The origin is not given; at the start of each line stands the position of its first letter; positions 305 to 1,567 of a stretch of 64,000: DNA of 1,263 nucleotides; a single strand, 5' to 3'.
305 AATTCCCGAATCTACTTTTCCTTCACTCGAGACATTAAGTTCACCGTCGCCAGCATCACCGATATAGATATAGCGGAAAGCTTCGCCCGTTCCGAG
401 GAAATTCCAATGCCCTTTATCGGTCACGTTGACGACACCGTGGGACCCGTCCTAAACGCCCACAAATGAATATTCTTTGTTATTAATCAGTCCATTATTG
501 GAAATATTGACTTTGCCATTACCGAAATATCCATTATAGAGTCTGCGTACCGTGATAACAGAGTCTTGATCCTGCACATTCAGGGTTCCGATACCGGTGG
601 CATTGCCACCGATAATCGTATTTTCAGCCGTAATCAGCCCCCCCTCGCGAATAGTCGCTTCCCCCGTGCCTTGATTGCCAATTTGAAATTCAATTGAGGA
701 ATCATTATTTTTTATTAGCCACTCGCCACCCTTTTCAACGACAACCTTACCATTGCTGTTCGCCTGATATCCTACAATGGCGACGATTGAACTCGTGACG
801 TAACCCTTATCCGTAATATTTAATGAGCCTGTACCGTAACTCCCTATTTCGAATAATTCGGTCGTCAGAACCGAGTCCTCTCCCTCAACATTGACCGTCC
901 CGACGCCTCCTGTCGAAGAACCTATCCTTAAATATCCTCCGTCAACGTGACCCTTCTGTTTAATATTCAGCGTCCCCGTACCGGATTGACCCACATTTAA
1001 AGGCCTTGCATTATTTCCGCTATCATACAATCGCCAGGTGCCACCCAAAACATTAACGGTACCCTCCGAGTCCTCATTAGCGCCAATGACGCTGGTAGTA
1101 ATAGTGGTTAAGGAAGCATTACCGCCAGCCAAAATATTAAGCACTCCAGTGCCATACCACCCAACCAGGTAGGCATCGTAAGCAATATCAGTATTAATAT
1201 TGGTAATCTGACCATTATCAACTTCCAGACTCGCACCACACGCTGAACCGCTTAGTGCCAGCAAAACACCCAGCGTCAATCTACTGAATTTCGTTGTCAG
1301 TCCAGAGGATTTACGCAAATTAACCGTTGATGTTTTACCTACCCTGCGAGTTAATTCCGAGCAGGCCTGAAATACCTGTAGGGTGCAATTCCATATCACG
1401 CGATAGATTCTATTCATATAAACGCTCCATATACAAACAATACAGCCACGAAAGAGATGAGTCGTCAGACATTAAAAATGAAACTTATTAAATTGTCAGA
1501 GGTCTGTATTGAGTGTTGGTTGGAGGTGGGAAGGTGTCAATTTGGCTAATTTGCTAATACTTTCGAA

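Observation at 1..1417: Autotransporter adhesin yneO interrupted by an in-frame amber codon, not a frameshift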

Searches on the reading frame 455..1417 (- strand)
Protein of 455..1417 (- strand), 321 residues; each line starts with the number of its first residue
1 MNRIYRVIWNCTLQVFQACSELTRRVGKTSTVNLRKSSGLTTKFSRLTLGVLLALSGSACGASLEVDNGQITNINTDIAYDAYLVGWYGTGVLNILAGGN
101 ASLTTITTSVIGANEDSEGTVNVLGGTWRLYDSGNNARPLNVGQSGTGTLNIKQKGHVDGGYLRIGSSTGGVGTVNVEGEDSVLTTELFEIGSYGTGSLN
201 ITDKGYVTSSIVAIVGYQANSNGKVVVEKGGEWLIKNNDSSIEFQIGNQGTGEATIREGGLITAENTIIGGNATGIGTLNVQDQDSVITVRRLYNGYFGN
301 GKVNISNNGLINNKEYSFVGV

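Call 11: find_encoding_contigs(protein=window:455-1417:-, flank=10000, max_places=10)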
Protein window:455-1417:- (321 aa): 24 contigs read that carry it; 2 places shown.
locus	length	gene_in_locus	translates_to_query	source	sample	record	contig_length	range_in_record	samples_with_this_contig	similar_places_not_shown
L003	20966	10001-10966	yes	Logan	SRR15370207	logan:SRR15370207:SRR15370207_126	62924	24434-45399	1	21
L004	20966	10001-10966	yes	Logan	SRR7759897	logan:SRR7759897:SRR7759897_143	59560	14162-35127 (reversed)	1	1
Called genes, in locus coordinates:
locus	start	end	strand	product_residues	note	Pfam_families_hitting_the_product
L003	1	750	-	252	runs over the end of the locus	PF05175:MTS (weak), PF13489:Methyltransf_23, PF01728:FtsJ (weak), PF13847:Methyltransf_31, PF08241:Methyltransf_11, PF08242:Methyltransf_12, PF13649:Methyltransf_25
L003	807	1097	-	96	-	PF03992:ABM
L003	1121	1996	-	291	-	PF01791:DeoC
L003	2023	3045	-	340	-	PF13407:Peripla_BP_4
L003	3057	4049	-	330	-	PF02653:BPD_transp_2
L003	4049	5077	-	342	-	PF02653:BPD_transp_2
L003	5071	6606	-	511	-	PF00005:ABC_tran, PF13304:AAA_21 (faint), PF00005:ABC_tran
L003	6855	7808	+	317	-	PF04198:Sugar-bind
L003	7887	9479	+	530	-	PF00370:FGGY_N, PF02782:FGGY_C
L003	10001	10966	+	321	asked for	PF13018:ESPR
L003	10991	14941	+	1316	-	PF12951:PATR (faint), PF03212:Pertactin, PF18883:AC_1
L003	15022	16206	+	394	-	PF13657:Couple_hipA, PF07804:HipA_C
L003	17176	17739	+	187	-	PF00419:Fimbrial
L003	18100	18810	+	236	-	PF00345:PapD_N, PF02753:PapD_C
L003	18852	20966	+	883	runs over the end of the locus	PF13954:PapC_N, PF00577:Usher, PF13953:PapC_C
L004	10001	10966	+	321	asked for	PF13018:ESPR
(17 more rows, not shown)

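Call 17: search_protein_families(library=pfam, proteins=[L003:10001-10963:+, L003:10967-14938:+], max_evalue=0.001)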
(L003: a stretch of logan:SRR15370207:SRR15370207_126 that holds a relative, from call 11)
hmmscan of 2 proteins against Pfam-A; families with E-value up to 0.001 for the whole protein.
L003:10001-10963:+ (321 aa): 1 family
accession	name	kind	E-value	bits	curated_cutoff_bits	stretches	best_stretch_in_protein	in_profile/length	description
PF13018.11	ESPR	-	4.9e-15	56.2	25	1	1-47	1-47/50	Extended Signal Peptide of Type V secretion system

L003:10967-14938:+ (1324 aa): 3 families
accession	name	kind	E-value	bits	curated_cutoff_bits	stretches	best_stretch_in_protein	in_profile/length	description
PF18883.6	AC_1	-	1.1e-25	90.3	27.1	1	1010-1116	5-114/114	Autochaperone Domain Type 1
PF03212.20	Pertactin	-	4.9e-10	39.8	22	1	1014-1130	8-120/121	Pertactin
PF12951.13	PATR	-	2.2e-06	28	27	1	931-959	1-28/30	Passenger-associated-transport-repeat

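Call 20: list_cluster_members(proteins=[window:455-1417:-, L003:10991-14938:+, L003:15022-16203:+])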
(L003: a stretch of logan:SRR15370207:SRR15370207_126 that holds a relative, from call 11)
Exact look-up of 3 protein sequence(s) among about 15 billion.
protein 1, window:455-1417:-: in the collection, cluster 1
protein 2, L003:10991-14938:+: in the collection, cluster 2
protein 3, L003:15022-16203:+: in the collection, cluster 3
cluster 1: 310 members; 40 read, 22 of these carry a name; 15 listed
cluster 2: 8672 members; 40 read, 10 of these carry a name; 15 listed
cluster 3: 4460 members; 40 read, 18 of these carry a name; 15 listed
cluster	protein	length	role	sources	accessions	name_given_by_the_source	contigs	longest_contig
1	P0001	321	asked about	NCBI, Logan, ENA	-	-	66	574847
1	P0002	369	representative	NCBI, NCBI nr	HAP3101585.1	TPA: autotransporter barrel domain-containing lipoprotein, partial [Escherichia coli] | autotransporter barrel domain-containing lipoprotein [Escherichia coli]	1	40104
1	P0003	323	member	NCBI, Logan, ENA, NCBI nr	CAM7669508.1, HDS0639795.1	Lipoprotein [Escherichia coli] | transporter [Escherichia coli]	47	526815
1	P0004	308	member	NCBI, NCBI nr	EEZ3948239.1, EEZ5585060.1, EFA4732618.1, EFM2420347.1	extended Signal peptide of Type V secretion system family protein, partial [Escherichia ... | extended Signal peptide of Type V secretion system family protein [Escherichia coli]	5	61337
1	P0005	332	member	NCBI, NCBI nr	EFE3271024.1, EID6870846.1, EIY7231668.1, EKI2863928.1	hypothetical protein PO704_004854, partial [Escherichia coli] | hypothetical protein [Escherichia coli]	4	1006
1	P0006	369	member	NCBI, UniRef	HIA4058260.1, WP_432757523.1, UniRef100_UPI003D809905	ESPR-type extended signal peptide-containing protein [Escherichia coli] | ESPR-type extended signal peptide-containing protein n=1 Tax=Escherichia coli TaxID=562 ...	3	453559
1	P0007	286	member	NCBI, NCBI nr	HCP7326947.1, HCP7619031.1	TPA: extended Signal peptide of Type V secretion system family protein, partial ... | extended Signal peptide of Type V secretion system family protein [Escherichia coli]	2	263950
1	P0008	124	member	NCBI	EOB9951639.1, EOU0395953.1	hypothetical protein ACIZQ3_004904, partial [Shigella sonnei]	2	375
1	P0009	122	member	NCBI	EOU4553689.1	hypothetical protein ACOIZ3_004710, partial [Shigella sonnei]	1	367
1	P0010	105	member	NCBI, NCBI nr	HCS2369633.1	TPA: hypothetical protein OQS85_004360, partial [Shigella sonnei] | hypothetical protein [Shigella sonnei]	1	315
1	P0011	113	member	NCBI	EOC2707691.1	hypothetical protein ACI3IO_004620, partial [Shigella sonnei]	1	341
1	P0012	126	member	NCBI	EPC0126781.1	hypothetical protein ACRWOX_004832, partial [Shigella sonnei]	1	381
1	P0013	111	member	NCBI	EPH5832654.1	ESPR-type extended signal peptide-containing protein, partial [Shigella sonnei]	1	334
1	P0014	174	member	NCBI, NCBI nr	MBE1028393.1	autotransporter barrel domain-containing lipoprotein, partial [Escherichia coli] | autotransporter barrel domain-containing lipoprotein [Escherichia coli]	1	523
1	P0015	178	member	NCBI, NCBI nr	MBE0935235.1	hypothetical protein IH692_25945, partial [Escherichia coli] | hypothetical protein [Escherichia coli]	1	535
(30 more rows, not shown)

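Call 29: find_encoding_contigs(protein=L005:4001-9418:+, flank=3000, max_places=4)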
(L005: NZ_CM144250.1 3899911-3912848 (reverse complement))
Protein L005:4001-9418:+ (1806 aa): 24 contigs read that carry it; 4 places shown.
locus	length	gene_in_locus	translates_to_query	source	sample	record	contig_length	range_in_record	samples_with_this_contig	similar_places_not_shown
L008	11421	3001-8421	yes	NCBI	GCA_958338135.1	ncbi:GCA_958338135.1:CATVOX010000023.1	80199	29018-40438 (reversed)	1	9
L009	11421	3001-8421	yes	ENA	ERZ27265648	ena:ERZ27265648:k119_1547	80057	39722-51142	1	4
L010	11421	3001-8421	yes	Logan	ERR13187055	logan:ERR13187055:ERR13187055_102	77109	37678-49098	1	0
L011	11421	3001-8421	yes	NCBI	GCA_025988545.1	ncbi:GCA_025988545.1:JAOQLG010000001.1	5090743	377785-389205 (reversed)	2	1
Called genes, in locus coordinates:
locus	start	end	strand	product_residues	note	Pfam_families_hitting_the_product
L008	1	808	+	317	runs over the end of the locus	PF04198:Sugar-bind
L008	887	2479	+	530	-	PF00370:FGGY_N, PF02782:FGGY_C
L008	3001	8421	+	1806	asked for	PF13018:ESPR, PF12951:PATR (faint), PF03212:Pertactin, PF18883:AC_1, PF03797:Autotransporter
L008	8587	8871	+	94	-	PF13744:HTH_37 (weak), PF17762:HTH_ParB (faint), PF12844:HTH_19 (weak), PF01381:HTH_3, PF13443:HTH_26 (weak)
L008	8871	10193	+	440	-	PF13657:Couple_hipA, PF07804:HipA_C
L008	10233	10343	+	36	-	-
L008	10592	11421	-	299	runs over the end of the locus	PF00126:HTH_1, PF03466:LysR_substrate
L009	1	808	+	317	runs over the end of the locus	PF04198:Sugar-bind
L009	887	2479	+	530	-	PF00370:FGGY_N, PF02782:FGGY_C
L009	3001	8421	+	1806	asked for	PF13018:ESPR, PF12951:PATR (faint), PF03212:Pertactin, PF18883:AC_1, PF03797:Autotransporter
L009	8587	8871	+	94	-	PF13744:HTH_37 (weak), PF17762:HTH_ParB (faint), PF12844:HTH_19 (weak), PF01381:HTH_3, PF13443:HTH_26 (weak)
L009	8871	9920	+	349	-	PF13657:Couple_hipA, PF07804:HipA_C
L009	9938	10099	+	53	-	-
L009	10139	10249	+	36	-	-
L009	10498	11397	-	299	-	PF00126:HTH_1, PF03466:LysR_substrate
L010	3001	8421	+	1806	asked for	PF13018:ESPR, PF12951:PATR (faint), PF03212:Pertactin, PF18883:AC_1, PF03797:Autotransporter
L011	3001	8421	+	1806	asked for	PF13018:ESPR, PF12951:PATR (faint), PF03212:Pertactin, PF18883:AC_1, PF03797:Autotransporter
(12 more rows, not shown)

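Call 36: search_protein_families(library=ncbifam, proteins=[L005:4001-9418:+, window:455-1417:-], max_evalue=0.001)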
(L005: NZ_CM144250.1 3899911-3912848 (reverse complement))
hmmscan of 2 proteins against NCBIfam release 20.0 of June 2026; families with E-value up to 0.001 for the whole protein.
L005:4001-9418:+ (1806 aa): 8 families
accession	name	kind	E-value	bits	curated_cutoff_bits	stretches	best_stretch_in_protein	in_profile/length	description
NF011422.0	PRK14849.1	exception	0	4156.1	2335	1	1-1806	1-1806/1806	ECSE_1600 family autotransporter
NF011841.0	PRK15313.1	equivalog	1.5e-140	469.9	1297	2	1480-1806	634-955/955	intestinal colonization autotransporter adhesin MisL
TIGR01414.1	autotrans_barl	domain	2.8e-122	408.9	16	1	1346-1806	2-432/432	autotransporter outer membrane beta-barrel domain-containing protein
NF033176.1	auto_AIDA-I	exception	1.5e-100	337.4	1200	1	1071-1805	583-1286/1287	autotransporter adhesin AIDA-I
NF011847.1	PRK15319.1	equivalog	1.3e-61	208.3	2249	3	1458-1806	1713-2050/2050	fibronectin-binding autotransporter adhesin ShdA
NF007285.1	PRK09752.1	equivalog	1e-59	202.4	1459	1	1309-1806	769-1250/1250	AIDA-I family autotransporter adhesin YfaL/EhaC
TIGR04393.1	rpt_T5SS_PEPC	repeat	1.7e-50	168.8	23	9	164-209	3-49/49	T5SS/PEP-CTERM-associated repeat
TIGR02601.1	autotrns_rpt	repeat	2.8e-06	27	19.85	2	1253-1283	2-31/32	beta strand repeat protein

window:455-1417:- (321 aa): 2 families
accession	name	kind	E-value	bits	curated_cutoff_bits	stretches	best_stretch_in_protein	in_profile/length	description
NF011422.0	PRK14849.1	exception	3.4e-210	700.9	2335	1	1-321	1-321/1806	ECSE_1600 family autotransporter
TIGR04393.1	rpt_T5SS_PEPC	repeat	2.6e-33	113.8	23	4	164-209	3-49/49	T5SS/PEP-CTERM-associated repeat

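Call 37: search_solved_structures(query=L005:4001-9418:+, max_evalue=0.001)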
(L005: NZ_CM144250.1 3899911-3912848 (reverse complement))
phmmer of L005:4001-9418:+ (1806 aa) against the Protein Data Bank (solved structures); distinct sequences matched with E-value up to 0.001: 3.
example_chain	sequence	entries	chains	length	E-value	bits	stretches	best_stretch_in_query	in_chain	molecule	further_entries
4mee_A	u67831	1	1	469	1.9e-86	294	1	1345-1806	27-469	Diffuse adherence adhesin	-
3ml3_A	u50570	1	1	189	1.9e-17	65.2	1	1293-1456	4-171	Outer membrane protein icsA autotransporter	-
5ke1_A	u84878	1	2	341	2.1e-16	61.7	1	1195-1456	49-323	Outer membrane protein IcsA autotransporter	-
